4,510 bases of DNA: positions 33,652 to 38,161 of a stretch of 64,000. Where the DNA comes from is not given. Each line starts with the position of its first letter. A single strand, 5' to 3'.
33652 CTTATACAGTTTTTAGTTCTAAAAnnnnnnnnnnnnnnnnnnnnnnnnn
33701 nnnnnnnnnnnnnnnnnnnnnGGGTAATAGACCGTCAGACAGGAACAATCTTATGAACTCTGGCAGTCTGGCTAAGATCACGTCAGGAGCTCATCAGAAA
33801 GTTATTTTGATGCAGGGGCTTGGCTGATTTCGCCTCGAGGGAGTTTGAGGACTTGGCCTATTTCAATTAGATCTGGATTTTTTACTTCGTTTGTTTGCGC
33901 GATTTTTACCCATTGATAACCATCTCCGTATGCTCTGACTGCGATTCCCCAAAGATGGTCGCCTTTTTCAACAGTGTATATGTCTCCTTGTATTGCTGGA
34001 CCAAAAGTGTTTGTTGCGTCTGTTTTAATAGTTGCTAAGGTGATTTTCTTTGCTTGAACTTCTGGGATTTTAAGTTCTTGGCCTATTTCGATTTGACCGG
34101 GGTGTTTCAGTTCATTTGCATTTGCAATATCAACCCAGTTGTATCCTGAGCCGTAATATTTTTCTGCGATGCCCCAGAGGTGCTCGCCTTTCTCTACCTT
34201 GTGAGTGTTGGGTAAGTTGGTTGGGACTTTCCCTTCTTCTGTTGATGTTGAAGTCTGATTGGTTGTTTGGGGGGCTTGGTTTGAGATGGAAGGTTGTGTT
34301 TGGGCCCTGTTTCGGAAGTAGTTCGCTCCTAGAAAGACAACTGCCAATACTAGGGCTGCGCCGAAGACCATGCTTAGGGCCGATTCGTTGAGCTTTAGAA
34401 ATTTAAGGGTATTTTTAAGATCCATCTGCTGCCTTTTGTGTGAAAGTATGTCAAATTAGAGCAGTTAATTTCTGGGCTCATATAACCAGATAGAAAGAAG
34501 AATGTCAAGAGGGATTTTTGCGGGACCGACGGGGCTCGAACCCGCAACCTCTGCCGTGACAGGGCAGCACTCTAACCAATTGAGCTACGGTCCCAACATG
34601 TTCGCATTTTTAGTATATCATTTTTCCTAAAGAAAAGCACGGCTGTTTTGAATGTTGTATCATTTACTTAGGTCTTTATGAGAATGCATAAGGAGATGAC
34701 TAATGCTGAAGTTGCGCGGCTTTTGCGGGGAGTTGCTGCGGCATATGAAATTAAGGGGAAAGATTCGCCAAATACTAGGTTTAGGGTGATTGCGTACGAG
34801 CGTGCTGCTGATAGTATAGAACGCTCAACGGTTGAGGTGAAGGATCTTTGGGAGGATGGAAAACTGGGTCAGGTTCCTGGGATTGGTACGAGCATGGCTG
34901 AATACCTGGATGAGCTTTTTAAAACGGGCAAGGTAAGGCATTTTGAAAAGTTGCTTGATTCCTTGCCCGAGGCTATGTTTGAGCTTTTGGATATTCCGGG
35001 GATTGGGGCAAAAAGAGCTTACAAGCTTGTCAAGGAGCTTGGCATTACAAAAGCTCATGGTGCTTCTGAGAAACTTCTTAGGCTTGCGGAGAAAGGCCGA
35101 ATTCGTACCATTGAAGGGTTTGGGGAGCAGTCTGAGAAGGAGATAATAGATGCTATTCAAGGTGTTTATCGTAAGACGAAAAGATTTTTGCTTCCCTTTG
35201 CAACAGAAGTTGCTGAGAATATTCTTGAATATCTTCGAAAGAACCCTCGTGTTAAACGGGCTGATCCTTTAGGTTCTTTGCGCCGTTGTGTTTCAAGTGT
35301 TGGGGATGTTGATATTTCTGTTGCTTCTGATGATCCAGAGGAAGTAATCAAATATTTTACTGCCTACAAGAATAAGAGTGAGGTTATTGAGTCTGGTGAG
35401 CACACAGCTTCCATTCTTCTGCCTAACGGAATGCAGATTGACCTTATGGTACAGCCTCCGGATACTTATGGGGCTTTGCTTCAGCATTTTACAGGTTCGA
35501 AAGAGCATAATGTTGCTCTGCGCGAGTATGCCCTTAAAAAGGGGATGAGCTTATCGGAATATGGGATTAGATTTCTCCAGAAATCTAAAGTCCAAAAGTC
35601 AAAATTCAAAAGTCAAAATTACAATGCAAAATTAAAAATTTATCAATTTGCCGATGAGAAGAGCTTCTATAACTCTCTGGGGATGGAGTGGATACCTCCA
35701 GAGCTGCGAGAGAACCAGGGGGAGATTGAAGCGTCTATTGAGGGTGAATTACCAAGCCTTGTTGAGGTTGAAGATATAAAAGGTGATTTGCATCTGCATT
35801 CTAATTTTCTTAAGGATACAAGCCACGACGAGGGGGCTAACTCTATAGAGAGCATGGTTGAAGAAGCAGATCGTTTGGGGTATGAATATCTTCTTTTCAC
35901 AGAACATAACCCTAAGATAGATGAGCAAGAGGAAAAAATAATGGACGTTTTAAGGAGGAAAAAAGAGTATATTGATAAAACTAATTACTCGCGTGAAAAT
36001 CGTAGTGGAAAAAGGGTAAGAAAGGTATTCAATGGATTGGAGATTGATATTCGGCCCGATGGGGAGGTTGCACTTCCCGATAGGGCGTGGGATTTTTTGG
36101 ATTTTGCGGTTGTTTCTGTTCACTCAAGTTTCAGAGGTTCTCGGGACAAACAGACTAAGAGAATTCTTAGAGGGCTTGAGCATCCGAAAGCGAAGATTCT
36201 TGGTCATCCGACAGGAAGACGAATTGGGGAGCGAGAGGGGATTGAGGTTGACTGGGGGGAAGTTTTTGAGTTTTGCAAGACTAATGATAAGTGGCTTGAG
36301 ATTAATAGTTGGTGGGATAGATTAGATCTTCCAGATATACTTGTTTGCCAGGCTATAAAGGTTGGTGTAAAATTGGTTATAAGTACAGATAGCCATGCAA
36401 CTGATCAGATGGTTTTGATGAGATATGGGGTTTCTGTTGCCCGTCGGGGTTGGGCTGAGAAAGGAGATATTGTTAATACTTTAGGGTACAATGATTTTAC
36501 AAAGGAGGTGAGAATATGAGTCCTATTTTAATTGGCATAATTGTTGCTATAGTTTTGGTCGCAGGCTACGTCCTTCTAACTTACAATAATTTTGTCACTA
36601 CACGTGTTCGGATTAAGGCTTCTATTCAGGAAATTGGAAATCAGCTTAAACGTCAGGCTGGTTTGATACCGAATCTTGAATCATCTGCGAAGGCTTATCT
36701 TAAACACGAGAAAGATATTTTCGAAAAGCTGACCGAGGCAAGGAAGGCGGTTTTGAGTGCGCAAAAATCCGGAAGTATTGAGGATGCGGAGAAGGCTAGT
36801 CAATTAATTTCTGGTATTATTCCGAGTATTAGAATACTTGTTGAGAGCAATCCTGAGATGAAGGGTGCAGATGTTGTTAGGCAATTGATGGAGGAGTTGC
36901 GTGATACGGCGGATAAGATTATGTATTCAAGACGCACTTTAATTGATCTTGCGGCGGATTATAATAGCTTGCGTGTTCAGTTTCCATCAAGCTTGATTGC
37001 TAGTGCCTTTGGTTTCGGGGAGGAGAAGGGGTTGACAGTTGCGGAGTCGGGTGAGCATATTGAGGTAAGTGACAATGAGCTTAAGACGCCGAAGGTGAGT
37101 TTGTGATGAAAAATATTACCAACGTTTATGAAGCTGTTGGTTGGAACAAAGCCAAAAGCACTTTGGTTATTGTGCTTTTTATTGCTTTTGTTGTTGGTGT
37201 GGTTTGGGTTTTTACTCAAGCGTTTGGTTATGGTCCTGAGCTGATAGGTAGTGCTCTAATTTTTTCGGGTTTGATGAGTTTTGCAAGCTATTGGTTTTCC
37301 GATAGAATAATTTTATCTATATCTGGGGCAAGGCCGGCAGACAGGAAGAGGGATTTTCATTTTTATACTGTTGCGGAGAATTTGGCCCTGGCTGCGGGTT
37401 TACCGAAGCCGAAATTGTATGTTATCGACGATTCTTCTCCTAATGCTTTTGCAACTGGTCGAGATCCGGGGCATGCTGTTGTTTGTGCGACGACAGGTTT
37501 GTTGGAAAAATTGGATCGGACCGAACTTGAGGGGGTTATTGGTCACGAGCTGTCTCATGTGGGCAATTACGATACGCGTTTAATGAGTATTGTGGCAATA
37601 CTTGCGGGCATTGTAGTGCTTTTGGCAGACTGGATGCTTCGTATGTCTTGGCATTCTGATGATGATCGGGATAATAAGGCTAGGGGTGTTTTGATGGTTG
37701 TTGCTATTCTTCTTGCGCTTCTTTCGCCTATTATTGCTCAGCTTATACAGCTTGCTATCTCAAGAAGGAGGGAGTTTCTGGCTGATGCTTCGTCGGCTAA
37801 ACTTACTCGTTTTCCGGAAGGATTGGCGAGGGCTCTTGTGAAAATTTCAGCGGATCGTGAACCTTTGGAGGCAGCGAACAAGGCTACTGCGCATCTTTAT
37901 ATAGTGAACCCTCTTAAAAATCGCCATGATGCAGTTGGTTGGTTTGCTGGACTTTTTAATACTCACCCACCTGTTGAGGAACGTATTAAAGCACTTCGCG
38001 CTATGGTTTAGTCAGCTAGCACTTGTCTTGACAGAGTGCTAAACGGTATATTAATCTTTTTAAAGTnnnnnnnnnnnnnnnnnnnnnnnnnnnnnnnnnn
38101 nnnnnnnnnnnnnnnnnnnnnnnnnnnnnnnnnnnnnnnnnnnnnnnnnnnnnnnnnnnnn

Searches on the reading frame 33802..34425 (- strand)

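Call 16: search_protein_families(library=pfam, proteins=[window:33802-34425:-], max_evalue=0.001)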
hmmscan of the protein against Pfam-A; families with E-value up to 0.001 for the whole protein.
window:33802-34425:- (207 aa): 2 families
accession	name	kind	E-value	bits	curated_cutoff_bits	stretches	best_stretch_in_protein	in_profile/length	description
PF01476.26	LysM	-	1e-24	86.6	20.9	2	75-121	1-43/43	LysM domain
PF23457.1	LysM2_NFP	-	1.4e-06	28.7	36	0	150-196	8-54/56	NFP LysM2 domain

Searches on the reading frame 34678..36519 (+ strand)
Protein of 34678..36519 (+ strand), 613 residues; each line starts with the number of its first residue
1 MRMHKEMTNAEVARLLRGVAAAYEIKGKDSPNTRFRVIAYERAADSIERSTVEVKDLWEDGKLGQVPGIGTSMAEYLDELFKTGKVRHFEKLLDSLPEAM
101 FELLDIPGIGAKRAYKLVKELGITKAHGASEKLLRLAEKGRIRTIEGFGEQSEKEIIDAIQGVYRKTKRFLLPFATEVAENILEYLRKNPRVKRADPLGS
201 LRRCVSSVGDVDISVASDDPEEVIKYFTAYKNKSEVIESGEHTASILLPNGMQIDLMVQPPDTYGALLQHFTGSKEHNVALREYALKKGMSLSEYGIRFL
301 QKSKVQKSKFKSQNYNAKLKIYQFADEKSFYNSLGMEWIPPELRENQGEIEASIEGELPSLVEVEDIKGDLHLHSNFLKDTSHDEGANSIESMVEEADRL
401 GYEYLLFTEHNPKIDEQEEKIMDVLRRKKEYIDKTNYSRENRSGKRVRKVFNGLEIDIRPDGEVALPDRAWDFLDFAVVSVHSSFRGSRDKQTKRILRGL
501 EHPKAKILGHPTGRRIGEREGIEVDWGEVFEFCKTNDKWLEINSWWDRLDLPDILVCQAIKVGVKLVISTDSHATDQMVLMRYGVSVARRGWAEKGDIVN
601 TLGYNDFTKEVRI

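Call 16: search_protein_families(library=pfam, proteins=[window:34678-36519:+], max_evalue=0.001)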
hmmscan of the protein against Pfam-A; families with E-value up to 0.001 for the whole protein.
window:34678-36519:+ (613 aa): 5 families
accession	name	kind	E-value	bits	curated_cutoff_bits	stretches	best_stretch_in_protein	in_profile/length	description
PF14791.11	DNA_pol_B_thumb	-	1e-21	76.9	25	1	268-345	2-63/63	DNA polymerase beta thumb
PF14716.13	HHH_8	-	3.6e-15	56.5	30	1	7-85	1-72/73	Helix-hairpin-helix domain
PF14520.12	HHH_5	-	6.3e-10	39.8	27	2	102-161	3-56/57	Helix-hairpin-helix domain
PF02811.25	PHP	-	4.1e-08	34.2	26.4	1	370-544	1-163/164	PHP domain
PF00633.29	HHH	-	0.00012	22.1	24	0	102-117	12-27/30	Helix-hairpin-helix motif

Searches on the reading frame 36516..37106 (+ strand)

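Call 16: search_protein_families(library=pfam, proteins=[window:36516-37106:+], max_evalue=0.001)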
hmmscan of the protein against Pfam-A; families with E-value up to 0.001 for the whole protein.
window:36516-37106:+ (196 aa): 1 family
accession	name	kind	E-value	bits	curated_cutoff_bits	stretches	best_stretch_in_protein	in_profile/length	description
PF04011.17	LemA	-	5.7e-32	111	26.2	1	37-181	2-144/149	LemA family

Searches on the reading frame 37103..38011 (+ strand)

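Call 17: search_protein_families(library=pfam, proteins=[window:37103-38011:+], max_evalue=0.001)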
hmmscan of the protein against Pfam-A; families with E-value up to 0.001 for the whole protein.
window:37103-38011:+ (302 aa): 1 family
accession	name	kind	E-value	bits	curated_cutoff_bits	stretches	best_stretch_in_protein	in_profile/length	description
PF01435.24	Peptidase_M48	-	4.1e-33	115.2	20.3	1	89-301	9-185/186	Peptidase family M48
